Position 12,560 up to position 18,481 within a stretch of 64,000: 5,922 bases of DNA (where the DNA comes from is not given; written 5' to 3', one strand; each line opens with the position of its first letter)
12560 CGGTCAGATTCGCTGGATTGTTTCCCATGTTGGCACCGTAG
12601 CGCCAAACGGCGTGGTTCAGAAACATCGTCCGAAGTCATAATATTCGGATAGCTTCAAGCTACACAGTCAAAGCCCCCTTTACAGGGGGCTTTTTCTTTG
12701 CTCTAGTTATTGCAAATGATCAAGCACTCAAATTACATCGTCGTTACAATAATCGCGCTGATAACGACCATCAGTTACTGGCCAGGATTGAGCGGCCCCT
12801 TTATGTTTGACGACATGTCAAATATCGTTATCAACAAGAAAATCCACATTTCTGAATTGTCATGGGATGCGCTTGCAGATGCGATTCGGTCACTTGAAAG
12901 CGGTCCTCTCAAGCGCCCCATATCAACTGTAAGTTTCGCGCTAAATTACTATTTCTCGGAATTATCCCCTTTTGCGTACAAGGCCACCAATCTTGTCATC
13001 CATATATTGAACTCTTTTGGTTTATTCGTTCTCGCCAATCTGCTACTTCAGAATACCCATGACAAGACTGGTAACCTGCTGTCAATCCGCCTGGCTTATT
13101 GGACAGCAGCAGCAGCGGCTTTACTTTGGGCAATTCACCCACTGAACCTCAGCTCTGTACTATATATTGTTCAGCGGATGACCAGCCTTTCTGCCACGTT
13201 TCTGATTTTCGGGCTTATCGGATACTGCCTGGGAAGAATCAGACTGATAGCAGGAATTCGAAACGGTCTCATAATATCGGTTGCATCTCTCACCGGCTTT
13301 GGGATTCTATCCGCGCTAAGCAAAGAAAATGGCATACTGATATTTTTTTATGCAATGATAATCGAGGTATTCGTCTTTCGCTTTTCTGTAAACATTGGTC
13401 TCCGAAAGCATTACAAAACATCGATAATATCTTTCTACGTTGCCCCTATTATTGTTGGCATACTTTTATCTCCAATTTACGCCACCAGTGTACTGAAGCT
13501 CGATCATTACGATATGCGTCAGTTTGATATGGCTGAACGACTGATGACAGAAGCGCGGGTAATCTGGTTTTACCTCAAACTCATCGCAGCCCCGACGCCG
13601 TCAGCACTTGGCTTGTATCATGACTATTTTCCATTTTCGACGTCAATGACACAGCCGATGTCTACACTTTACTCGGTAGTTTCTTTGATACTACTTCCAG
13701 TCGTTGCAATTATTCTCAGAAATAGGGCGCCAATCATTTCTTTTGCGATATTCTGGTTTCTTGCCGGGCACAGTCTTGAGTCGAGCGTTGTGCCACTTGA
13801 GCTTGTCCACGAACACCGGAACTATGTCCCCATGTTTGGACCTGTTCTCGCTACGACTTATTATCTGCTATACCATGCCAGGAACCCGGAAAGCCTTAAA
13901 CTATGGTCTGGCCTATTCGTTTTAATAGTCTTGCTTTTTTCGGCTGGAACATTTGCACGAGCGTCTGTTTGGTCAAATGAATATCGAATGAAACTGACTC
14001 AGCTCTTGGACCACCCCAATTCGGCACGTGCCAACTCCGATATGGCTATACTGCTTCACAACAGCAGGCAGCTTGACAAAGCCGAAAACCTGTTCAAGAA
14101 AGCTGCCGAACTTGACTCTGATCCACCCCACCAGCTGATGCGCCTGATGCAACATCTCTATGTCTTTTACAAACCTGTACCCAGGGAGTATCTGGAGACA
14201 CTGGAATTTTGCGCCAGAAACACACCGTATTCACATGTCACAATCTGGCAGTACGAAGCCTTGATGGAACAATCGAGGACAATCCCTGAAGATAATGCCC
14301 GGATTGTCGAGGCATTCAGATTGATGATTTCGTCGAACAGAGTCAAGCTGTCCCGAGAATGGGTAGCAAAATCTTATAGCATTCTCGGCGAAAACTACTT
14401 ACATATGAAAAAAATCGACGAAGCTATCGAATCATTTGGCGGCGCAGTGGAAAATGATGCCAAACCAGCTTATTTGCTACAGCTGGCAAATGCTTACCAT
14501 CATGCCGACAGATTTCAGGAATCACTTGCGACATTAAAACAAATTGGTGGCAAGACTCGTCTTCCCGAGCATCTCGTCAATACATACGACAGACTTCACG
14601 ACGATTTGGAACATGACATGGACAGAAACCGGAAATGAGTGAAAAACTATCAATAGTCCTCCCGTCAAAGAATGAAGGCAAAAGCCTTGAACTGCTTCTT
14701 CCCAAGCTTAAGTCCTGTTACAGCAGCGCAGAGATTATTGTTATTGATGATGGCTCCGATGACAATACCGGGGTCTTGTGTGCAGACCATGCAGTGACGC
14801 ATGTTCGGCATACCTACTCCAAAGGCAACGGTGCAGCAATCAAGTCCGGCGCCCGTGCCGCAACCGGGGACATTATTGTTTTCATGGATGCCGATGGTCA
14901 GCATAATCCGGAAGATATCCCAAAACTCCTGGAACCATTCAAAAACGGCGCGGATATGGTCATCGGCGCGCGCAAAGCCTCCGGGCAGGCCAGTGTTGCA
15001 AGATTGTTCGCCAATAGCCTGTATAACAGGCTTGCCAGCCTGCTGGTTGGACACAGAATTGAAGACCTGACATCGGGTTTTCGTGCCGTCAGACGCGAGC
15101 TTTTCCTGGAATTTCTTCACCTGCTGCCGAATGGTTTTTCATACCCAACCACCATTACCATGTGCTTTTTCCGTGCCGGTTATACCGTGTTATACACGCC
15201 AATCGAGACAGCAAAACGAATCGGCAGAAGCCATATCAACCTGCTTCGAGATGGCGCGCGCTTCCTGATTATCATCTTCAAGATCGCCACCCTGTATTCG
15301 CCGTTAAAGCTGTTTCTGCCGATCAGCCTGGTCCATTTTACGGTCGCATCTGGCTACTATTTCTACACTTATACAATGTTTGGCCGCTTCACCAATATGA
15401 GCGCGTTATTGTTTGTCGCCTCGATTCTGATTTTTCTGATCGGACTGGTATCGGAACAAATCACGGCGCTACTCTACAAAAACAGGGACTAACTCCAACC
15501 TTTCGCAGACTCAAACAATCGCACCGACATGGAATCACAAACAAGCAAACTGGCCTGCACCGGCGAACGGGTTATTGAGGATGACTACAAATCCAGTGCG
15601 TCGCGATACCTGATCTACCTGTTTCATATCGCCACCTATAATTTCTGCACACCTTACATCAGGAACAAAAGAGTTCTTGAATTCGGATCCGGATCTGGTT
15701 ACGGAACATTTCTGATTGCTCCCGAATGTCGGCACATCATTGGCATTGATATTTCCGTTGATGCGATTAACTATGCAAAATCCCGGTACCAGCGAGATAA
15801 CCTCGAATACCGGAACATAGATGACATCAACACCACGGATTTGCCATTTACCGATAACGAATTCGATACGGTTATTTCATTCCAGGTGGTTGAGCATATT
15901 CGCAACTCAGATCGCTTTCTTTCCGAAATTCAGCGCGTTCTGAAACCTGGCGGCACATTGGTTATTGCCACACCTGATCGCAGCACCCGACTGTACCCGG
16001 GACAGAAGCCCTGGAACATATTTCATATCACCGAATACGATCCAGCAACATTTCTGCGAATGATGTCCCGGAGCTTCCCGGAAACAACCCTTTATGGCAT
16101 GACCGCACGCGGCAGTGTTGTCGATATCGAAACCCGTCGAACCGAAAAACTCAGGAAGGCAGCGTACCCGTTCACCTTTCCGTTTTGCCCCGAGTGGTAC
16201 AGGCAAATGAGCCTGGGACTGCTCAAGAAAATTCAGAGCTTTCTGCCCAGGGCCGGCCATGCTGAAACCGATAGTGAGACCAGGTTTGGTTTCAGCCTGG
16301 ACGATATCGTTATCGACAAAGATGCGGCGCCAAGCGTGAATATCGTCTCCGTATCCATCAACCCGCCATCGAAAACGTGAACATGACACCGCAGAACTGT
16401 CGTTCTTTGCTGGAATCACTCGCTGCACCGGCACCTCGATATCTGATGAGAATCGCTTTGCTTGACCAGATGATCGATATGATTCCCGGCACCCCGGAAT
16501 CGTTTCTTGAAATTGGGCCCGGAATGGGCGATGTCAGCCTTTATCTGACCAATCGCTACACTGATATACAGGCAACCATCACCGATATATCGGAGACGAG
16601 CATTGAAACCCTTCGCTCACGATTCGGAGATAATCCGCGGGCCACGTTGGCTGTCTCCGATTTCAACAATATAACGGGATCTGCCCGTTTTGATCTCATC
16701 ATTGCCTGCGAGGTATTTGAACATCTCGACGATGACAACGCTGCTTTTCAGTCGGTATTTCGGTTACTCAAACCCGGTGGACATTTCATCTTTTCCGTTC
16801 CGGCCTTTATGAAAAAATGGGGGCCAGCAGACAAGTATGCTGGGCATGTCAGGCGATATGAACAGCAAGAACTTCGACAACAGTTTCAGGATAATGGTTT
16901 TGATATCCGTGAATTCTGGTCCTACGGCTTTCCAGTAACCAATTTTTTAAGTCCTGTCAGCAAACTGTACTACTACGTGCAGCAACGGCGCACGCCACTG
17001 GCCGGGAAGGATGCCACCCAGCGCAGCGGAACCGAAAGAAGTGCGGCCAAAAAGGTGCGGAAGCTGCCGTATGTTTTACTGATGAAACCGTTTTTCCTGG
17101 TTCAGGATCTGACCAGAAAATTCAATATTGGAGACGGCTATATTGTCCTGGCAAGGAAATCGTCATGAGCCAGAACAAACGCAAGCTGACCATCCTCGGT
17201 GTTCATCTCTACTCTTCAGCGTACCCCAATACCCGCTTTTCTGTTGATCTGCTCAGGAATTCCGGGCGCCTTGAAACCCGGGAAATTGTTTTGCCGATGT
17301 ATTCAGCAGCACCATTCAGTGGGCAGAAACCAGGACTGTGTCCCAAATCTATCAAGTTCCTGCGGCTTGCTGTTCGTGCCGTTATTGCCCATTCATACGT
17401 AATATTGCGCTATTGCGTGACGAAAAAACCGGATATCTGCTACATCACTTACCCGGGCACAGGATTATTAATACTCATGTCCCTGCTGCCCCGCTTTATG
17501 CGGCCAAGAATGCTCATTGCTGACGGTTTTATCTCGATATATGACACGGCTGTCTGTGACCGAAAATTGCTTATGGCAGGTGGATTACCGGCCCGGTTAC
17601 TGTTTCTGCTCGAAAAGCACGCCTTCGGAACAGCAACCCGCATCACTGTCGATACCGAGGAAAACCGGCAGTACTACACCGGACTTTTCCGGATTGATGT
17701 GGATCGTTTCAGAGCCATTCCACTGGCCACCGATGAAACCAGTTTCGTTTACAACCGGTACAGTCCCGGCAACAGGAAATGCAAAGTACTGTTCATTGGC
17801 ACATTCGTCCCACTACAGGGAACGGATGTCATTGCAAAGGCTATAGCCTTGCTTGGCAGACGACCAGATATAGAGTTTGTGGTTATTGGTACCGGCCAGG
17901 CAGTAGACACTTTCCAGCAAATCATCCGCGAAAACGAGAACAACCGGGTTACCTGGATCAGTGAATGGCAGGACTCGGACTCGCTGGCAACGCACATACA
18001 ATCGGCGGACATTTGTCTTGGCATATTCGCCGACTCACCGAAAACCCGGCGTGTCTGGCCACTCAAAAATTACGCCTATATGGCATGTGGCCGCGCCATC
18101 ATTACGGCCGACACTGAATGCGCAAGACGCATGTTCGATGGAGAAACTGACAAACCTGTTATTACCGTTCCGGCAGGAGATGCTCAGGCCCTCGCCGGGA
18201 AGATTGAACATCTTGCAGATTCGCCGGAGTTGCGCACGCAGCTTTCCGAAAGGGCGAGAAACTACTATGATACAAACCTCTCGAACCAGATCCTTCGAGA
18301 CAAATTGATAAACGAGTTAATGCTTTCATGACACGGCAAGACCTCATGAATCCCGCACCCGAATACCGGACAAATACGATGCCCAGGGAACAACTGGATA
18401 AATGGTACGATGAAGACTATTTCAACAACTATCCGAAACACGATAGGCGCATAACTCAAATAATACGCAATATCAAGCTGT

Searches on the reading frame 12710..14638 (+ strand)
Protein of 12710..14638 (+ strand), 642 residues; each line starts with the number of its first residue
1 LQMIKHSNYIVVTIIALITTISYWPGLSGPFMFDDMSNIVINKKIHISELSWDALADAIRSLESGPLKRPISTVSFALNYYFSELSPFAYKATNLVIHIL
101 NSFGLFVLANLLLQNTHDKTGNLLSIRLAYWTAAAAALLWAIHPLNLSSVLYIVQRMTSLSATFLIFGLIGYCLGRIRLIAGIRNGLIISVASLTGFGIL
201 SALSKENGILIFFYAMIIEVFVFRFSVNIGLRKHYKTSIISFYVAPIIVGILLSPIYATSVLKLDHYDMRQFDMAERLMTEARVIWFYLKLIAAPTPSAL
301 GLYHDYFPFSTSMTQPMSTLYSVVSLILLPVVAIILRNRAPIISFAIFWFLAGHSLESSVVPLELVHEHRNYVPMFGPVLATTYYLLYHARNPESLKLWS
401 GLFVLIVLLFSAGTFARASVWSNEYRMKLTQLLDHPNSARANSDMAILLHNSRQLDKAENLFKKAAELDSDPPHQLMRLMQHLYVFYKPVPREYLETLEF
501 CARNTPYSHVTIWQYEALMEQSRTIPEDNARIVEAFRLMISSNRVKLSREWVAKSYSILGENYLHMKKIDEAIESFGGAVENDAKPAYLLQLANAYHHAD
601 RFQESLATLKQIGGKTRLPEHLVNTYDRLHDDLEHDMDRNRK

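Call 46: search_protein_families(library=pfam, proteins=[window:12710-14638:+], max_evalue=0.0001)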
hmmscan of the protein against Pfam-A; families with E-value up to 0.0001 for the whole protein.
window:12710-14638:+ (642 aa): 5 families
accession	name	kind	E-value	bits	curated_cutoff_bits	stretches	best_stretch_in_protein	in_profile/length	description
PF07719.23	TPR_2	-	1.2e-09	37.9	27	0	439-471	1-33/34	Tetratricopeptide repeat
PF14559.12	TPR_19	-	1.6e-08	35.1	25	0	429-473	14-60/68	Tetratricopeptide repeat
PF13424.12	TPR_12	-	9.8e-08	32.5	30.1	0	434-469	40-75/77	Tetratricopeptide repeat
PF00515.34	TPR_1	-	6.2e-07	29.4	27.8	0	441-471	3-33/34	Tetratricopeptide repeat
PF13181.12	TPR_8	-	1.6e-06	28.3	25.7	0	553-584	1-32/34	Tetratricopeptide repeat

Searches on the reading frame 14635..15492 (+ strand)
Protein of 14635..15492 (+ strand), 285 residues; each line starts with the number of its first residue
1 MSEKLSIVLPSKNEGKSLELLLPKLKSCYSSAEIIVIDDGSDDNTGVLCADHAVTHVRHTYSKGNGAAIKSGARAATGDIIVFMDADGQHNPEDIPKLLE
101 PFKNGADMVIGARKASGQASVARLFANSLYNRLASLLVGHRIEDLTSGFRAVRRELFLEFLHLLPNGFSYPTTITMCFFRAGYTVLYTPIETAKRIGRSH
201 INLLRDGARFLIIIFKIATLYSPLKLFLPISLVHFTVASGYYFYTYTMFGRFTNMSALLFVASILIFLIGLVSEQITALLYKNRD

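Call 46: search_protein_families(library=pfam, proteins=[window:14635-15492:+], max_evalue=0.0001)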
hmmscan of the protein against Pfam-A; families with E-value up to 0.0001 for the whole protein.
window:14635-15492:+ (285 aa): 2 families
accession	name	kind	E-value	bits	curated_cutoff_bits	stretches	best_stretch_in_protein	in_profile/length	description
PF00535.33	Glycos_transf_2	-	3.1e-31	109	23.3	1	6-157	1-164/168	Glycosyl transferase family 2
PF13641.12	Glyco_tranf_2_3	-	1e-05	26.1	27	1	6-132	4-143/230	Glycosyltransferase like family 2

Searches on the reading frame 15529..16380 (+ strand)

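Call 47: search_protein_families(library=pfam, proteins=[window:15529-16380:+], max_evalue=0.0001)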
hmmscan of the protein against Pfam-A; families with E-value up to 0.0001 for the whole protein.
window:15529-16380:+ (283 aa): 11 families
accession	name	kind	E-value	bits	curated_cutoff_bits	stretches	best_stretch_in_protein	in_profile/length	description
PF08241.18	Methyltransf_11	-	1.1e-23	84.1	21.2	1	50-146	1-95/95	Methyltransferase domain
PF13847.12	Methyltransf_31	-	1.1e-23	84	27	1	46-154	4-117/145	Methyltransferase domain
PF13649.12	Methyltransf_25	-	1.1e-19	71.3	27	1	49-142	1-97/97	Methyltransferase domain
PF13489.12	Methyltransf_23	-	6e-18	65.5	27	1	45-154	22-124/164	Methyltransferase domain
PF08242.18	Methyltransf_12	-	5.3e-17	62.8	30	1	50-144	1-98/98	Methyltransferase domain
PF01209.24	Ubie_methyltran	-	9.9e-09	35.3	20.1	1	45-147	47-152/233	ubiE/COQ5 methyltransferase family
PF02353.26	CMAS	-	1.9e-07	31.1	27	1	48-148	65-166/273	Mycolic acid cyclopropane synthetase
PF08003.17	Methyltransf_9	-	1.7e-06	27.7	23.8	1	44-148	114-219/315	Protein of unknown function (DUF1698)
PF20922.3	Anamorsin_N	-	1.1e-05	25.7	27.1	1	92-149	34-90/163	Anamorsin, N-terminal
PF05219.18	DREV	-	1.2e-05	25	26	1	43-147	92-187/265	DREV methyltransferase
PF05175.20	MTS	-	3.6e-05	23.9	23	1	45-147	31-139/170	Methyltransferase small domain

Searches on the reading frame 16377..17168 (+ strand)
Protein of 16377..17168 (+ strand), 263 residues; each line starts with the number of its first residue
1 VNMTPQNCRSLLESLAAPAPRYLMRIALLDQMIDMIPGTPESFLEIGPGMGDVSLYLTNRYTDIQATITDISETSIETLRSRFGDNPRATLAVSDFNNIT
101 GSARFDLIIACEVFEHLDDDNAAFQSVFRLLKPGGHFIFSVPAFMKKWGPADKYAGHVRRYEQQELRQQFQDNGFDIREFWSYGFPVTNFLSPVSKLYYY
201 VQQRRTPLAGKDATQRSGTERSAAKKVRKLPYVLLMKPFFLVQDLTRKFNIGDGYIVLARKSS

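Call 47: search_protein_families(library=pfam, proteins=[window:16377-17168:+], max_evalue=0.0001)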
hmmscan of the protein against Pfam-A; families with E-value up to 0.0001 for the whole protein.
window:16377-17168:+ (263 aa): 7 families
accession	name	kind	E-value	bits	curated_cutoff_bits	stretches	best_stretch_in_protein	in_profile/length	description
PF13489.12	Methyltransf_23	-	3e-19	69.8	27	1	37-178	20-162/164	Methyltransferase domain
PF08242.18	Methyltransf_12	-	1.3e-16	61.5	30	1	44-137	1-98/98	Methyltransferase domain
PF13649.12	Methyltransf_25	-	4e-16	59.9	27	1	44-135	2-97/97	Methyltransferase domain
PF08241.18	Methyltransf_11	-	5.8e-16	59.4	21.2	1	44-139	1-95/95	Methyltransferase domain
PF13847.12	Methyltransf_31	-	1.8e-10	41.2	27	1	42-147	6-121/145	Methyltransferase domain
PF05401.17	NodS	-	8.6e-07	29.4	24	1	38-151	42-158/201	Nodulation protein S (NodS)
PF02353.26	CMAS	-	1.5e-06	28.2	27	1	41-139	64-164/273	Mycolic acid cyclopropane synthetase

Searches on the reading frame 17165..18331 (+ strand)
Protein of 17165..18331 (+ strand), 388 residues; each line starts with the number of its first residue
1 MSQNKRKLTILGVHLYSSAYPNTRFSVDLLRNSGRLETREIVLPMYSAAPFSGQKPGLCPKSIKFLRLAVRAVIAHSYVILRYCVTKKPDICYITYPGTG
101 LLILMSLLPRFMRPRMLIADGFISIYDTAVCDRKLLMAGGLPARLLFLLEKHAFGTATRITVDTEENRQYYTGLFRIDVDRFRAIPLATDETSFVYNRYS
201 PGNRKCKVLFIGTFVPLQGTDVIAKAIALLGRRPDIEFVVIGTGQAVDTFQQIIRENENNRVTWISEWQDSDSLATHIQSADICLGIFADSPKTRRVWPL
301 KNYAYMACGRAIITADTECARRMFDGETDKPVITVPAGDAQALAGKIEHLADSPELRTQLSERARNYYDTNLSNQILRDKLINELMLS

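Call 47: search_protein_families(library=pfam, proteins=[window:17165-18331:+], max_evalue=0.0001)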
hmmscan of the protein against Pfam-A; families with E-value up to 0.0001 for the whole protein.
window:17165-18331:+ (388 aa): 3 families
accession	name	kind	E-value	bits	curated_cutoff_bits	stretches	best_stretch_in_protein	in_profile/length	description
PF13692.12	Glyco_trans_1_4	-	8e-16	59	27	1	207-352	3-141/142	Glycosyl transferases group 1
PF00534.26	Glycos_transf_1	-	2.3e-15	57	26.4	1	205-366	15-171/172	Glycosyl transferases group 1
PF13524.12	Glyco_trans_1_2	-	8.7e-09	35.9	25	1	231-366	10-127/144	Glycosyl transferase-like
